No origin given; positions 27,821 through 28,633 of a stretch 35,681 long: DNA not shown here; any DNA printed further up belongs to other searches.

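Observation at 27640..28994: Moron hotspot between the Q-like gene and the lysis cassette: AT-rich opposite-strand gene with an Rx4H motif, plus a tRNA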

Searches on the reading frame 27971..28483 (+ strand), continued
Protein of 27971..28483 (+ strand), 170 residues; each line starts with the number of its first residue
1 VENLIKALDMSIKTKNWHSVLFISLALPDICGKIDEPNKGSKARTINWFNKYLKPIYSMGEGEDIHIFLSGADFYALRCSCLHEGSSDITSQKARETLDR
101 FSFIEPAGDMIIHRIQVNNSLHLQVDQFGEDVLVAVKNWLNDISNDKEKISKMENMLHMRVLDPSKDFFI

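Call 70: fold_search(model_id=the predicted structure, library=pdb)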
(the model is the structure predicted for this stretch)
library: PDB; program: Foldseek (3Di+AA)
matches with E <= 10: 46; with E <= 0.001: 0
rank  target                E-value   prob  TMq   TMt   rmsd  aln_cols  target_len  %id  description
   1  6yxx_BL               2.4e+00  0.03  0.18  0.13  18.8       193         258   12  State A of the Trypanosoma brucei mitoribosomal large subunit assembly intermediate (released 2020-10-14)
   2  2xsn_D                3.1e+00  0.03  0.13  0.08  15.4       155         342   10  Crystal Structure of Human Tyrosine Hydroxylase Catalytic Domain (released 2010-11-17)
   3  7uzf_P                3.2e+00  0.03  0.16  0.08  16.8       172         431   10  Rat Kidney V-ATPase with SidK, State 1 (released 2023-11-22)
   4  7sqc_2N               3.8e+00  0.06  0.22  0.16  15.1       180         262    8  Ciliary C1 central pair apparatus isolated from Chlamydomonas reinhardtii (released 2022-04-13)
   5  5mdv_l                3.8e+00  0.04  0.15  0.16  15.3       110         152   11  Structure of ArfA and RF2 bound to the 70S ribosome (accommodated state) (released 2016-12-14)
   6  9cvt_A                3.8e+00  0.03  0.17  0.18  13.7       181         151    9  Melbournevirus Mini variant Nucleosome (released 2025-07-30)
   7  4k2h_A                4.0e+00  0.05  0.13  0.12  10.2        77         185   12  Crystal structure of C103A mutant of DJ-1 superfamily protein STM1931 from Salmonella typhimurium (released 2013-04-24)
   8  7sqc_2P               4.0e+00  0.05  0.22  0.21  15.1       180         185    8  Ciliary C1 central pair apparatus isolated from Chlamydomonas reinhardtii (released 2022-04-13)
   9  9is4_c                4.2e+00  0.03  0.13  0.07  19.9       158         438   11  Cryo-EM structure of a TEF30-associated intermediate C2S-type PSII-LHCII supercomplex from Chlamydomonas reinhardtii (released 2025-05-21)
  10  6yxy_BL               4.4e+00  0.02  0.18  0.13  19.6       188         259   13  State B of the Trypanosoma brucei mitoribosomal large subunit assembly intermediate (released 2020-10-14)
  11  8fb2_A                5.2e+00  0.01  0.11  0.09  19.3       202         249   10  HUMAN RETENOID-RELATED ORPHAN RECEPTOR-GAMMA (RORC2) LIGAND-BINDING DOMAIN IN COMPLEX WITH COMPOUND 8 ANDINDAZOLE ACID (released 2023-03-01)
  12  5xtq_D                5.5e+00  0.05  0.25  0.19  11.9       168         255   11  Crystal structure of baculoviral sulfhydryl oxidase P33 (H227D mutant) (released 2017-09-13)
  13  9imn_C                5.5e+00  0.02  0.13  0.07  19.9       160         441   10  Cryo-EM structure of a TEF30-associated intermediate PSII core dimer complex, type I, from Chlamydomonas reinhardtii (released 2025-05-14)
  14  6exk_B                6.0e+00  0.05  0.20  0.16  11.9       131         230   11  The Transcriptional Regulator PrfA from Listeria Monocytogenes in complex with a ring-fused 2-pyridone (MK206) - unfol (released 2018-05-02)
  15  6tug_A                6.0e+00  0.02  0.15  0.09  18.1       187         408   11  Enterococcus italicus Csm6 bound to cyclic hexa-2'-fluoro-hexa-dAMP (released 2020-02-26)
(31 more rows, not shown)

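Call 71: fold_search(model_id=the predicted structure, library=viral)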
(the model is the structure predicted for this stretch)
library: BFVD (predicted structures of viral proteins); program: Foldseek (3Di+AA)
matches with E <= 10: 67; with E <= 0.001: 2
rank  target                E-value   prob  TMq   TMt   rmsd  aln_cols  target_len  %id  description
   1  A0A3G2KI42            4.3e-06  1.00  0.67  0.51   4.6       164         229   24  Uncharacterized protein [Arthrobacter phage Nandita]
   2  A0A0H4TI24            3.8e-05  1.00  0.66  0.66   5.5       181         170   17  (no name in the UniProt tables at hand)
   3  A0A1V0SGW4            9.5e-01  0.06  0.18  0.06  18.0       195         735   11  Uncharacterized protein [Hokovirus HKV1]
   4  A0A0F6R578            1.0e+00  0.09  0.15  0.07  17.4        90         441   16  A116 [Rat cytomegalovirus ALL-03]
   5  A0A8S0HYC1            3.1e+00  0.10  0.25  0.21   9.1       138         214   12  (no name in the UniProt tables at hand)
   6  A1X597                3.7e+00  0.04  0.23  0.23  16.0       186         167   13  Polyprotein (Fragment) [Deformed wing virus]
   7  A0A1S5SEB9            3.7e+00  0.02  0.15  0.09  26.0       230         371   10  (no name in the UniProt tables at hand)
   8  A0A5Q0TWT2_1          3.7e+00  0.01  0.13  0.05  15.9       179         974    8  RNA-directed RNA polymerase L [Rasbo virus]
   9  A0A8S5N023            4.1e+00  0.02  0.13  0.12  17.7       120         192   16  Tail protein [Siphoviridae sp. ctoMB99]
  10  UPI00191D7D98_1       4.3e+00  0.06  0.24  0.06  16.7       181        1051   12  (no name look-up for this kind of identifier)
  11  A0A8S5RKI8            4.5e+00  0.07  0.28  0.16  10.9       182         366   12  Regulatory protein [virus sp. ct6GG30]
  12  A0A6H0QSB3            4.5e+00  0.05  0.22  0.23  12.3       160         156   16  (no name in the UniProt tables at hand)
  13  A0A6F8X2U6            4.5e+00  0.04  0.15  0.04  12.0       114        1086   15  Early transcription factor large subunit-like protein [Lymphocystis disease virus 2]
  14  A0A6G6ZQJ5            4.5e+00  0.02  0.13  0.07  18.3       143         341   15  (no name in the UniProt tables at hand)
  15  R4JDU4                4.8e+00  0.03  0.18  0.23  12.9       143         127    3  Uncharacterized protein [Bacillus phage SIOphi]
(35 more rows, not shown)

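Call 75: search_protein_representatives(alignment_id=A1)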
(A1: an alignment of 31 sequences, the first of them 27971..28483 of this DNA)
Query: 31 sequences, 173 profile positions. Proteins with E-value up to 0.001 (for the whole library): 2586; up to 1e-10: 1487; up to 1e-30: 353. The best 150 are listed.
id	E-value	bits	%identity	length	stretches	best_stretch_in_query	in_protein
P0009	9.4e-83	292.5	-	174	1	1-172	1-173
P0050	9.0e-63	227.4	-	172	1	1-163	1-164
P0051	8.1e-61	221.1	-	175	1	1-167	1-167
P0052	2.3e-59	216.3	-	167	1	1-162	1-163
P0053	5.4e-59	215.1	-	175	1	1-168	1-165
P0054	8.7e-59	214.4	-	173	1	1-172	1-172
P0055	1.3e-58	213.9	-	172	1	1-166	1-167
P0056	5.4e-58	211.9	-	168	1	1-165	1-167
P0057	5.6e-56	205.3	-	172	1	1-166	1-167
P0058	6.0e-56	205.2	-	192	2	60-166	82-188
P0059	1.5e-55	203.9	-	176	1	1-163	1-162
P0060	2.3e-55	203.3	-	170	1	1-166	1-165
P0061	4.6e-55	202.3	-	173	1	1-166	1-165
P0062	1.1e-53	197.8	-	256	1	2-162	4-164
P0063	1.6e-53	197.3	-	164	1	1-163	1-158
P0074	5.3e-51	189.1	-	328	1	1-167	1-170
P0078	9.5e-50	185.0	-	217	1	3-166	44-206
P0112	3.9e-46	173.2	-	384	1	1-165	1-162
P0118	1.4e-45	171.4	-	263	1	1-164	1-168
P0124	3.0e-45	170.4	-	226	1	6-162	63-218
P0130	5.9e-45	169.4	-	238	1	1-165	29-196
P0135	1.0e-44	168.6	-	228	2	65-165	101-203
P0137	1.2e-44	168.4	-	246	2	50-161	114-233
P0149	7.0e-44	165.9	-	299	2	68-163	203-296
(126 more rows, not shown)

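Call 76: search_protein_families(library=pfam, proteins=[P0074, P0112, P0062, P0118, P0149, P0137, P0130, P0124, P0135, P0078], max_evalue=0.01)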
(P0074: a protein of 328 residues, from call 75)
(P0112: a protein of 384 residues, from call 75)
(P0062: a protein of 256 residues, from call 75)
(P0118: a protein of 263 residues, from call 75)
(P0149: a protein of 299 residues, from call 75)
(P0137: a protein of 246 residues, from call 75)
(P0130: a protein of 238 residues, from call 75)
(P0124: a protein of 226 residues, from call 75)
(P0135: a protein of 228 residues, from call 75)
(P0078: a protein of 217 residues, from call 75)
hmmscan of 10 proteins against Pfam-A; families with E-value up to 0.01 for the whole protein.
P0074 (328 aa): 16 families
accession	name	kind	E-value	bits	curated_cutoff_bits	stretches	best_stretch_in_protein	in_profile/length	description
PF07719.23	TPR_2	-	5.5e-22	76.4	27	2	286-317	3-34/34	Tetratricopeptide repeat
PF00515.34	TPR_1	-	4.1e-20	71.1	27.8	2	285-317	2-34/34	Tetratricopeptide repeat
PF13414.12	TPR_11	-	2.9e-17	62.5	26.8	2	225-262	3-40/42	TPR repeat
PF13181.12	TPR_8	-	4.6e-16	58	25.7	2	219-249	4-34/34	Tetratricopeptide repeat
PF13431.12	TPR_17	-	1.4e-11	44.1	24.4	0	273-304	2-33/34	Tetratricopeptide repeat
PF13371.12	TPR_9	-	6.4e-11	42.6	35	2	260-320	5-65/73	Tetratricopeptide repeat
PF13432.12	TPR_16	-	2.3e-10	41.2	32.7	2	290-326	3-39/65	Tetratricopeptide repeat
PF13428.12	TPR_14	-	1.1e-07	32.2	23.5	0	219-258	4-43/44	Tetratricopeptide repeat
PF13174.12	TPR_6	-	3.4e-07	30.9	26.3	0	220-248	4-32/33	Tetratricopeptide repeat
PF14559.12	TPR_19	-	1.4e-06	29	25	0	295-322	2-29/68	Tetratricopeptide repeat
PF13424.12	TPR_12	-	8.4e-06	26.3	30.1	0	279-313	39-74/77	Tetratricopeptide repeat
PF25575.1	TPR_BSK1_C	-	2.9e-05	24.4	42.2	0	272-323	64-116/118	Serine/threonine-protein kinase BSK1-like, TPR repeats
PF24575.1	TPR_Slam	-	5.4e-05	24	35.2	1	212-261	43-92/104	Surface lipoprotein assembly modifier, N-terminal TPR repeats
PF13374.12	TPR_10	-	0.0004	20.7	27.5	0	285-313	3-31/42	Tetratricopeptide repeat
PF01239.28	PPTA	-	0.0017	18.4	29.5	0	233-258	2-27/32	Protein prenyltransferase alpha subunit repeat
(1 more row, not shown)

P0112 (384 aa): 0 families

P0062 (256 aa): 0 families

P0118 (263 aa): 0 families

P0149 (299 aa): 0 families

P0137 (246 aa): 1 family
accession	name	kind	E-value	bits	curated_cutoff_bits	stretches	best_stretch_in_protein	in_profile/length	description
PF11500.13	Cut12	-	0.0046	17.4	24.5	1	28-64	57-91/149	Cut12 conserved domain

P0130 (238 aa): 0 families

P0124 (226 aa): 0 families

P0135 (228 aa): 0 families

P0078 (217 aa): 0 families

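Call 87: search_protein_families(library=padloc, alignment_id=A5, max_evalue=1e-8)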
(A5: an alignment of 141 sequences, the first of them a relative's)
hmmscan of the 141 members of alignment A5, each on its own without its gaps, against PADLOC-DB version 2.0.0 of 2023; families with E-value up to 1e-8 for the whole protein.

A. member 1, L009:1627-3747:+ (707 aa): 1 family
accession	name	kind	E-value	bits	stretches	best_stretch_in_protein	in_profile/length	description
PDLC05027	PDC-S48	-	3e-10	37.8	1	628-704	328-406/411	-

B. families by the number of members that match (of 141 scanned): 48 families (the first 25 are shown)
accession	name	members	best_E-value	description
PDLC04852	PDC-S05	2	1.1e-142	-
PDLC04851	PDC-S05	2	5.3e-140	-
PDLC04853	PDC-S05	2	1.2e-139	-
PDLC04843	PDC-S05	2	1.5e-125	-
PDLC04868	PDC-S05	2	1.2e-120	-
PDLC04864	PDC-S05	2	2.2e-116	-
PDLC04871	PDC-S05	2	1.7e-111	-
PDLC04870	PDC-S05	2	1.4e-90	-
PDLC04876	PDC-S05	2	4.8e-75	-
PDLC04854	PDC-S05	2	2.2e-54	-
PDLC04872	PDC-S05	2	2.3e-54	-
PDLC04964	PDC-S23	2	1.2e-51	-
PDLC04965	PDC-S23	2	3.2e-51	-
PDLC04858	PDC-S05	2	1.5e-46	-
PDLC04879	PDC-S05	2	7.8e-45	-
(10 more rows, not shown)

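Call 91: search_dna_similar(query=window:27971-28483:+, collection=phages, mode=protein, max_rows=25, max_evalue=0.00001)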
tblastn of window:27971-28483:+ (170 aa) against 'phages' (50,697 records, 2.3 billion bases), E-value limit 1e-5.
Records with a match: 9; places in all: 9; records where one place covers at least 80% of the query: 9.
Best place of each record, by identity: <60% 9.
By first word of the organism name: Acinetobacter 3; Escherichia 2; Gordonia 2; Bacillus 1; Bacteriophage 1.
By host as written in the record: - 3; Escherichia coli MG1655 2; Gordonia terrae 3612 2; Bacillus subtilis BEST7003 1; Actinebacter nosocomialis 1.
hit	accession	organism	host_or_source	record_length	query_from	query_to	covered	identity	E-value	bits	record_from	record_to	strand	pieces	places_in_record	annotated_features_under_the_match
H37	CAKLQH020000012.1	Acinetobacter phage MD-2021a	not known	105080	7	168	95%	54.8%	3e-55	192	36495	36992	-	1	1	Uncharacterised protein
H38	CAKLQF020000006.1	Acinetobacter phage MD-2021a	not known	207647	7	168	95%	54.8%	3e-55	192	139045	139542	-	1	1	Uncharacterised protein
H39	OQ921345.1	Bacillus phage SPbetaL5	Bacillus subtilis BEST7003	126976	1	170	100%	36.2%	3e-27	112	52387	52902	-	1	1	hypothetical protein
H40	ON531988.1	Acinetobacter phage TCUAN1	Actinebacter nosocomialis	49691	3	146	85%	33.1%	1e-15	79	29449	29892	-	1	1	hypothetical protein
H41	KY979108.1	Escherichia phage ECP1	Escherichia coli MG1655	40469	1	159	94%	27.7%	6e-23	100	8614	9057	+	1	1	none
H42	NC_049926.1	Escherichia phage ECP1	Escherichia coli MG1655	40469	1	159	94%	27.7%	6e-23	100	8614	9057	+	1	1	none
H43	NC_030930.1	Gordonia phage Bowser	Gordonia terrae 3612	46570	1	139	82%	27.9%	1e-10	64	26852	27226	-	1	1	32: hypothetical protein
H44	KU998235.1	Gordonia phage Bowser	Gordonia terrae 3612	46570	1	139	82%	27.9%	1e-10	64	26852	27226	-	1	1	32: hypothetical protein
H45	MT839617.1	Bacteriophage sp.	human fecal samples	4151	5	148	85%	24.4%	2e-8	58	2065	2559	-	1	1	record has no annotation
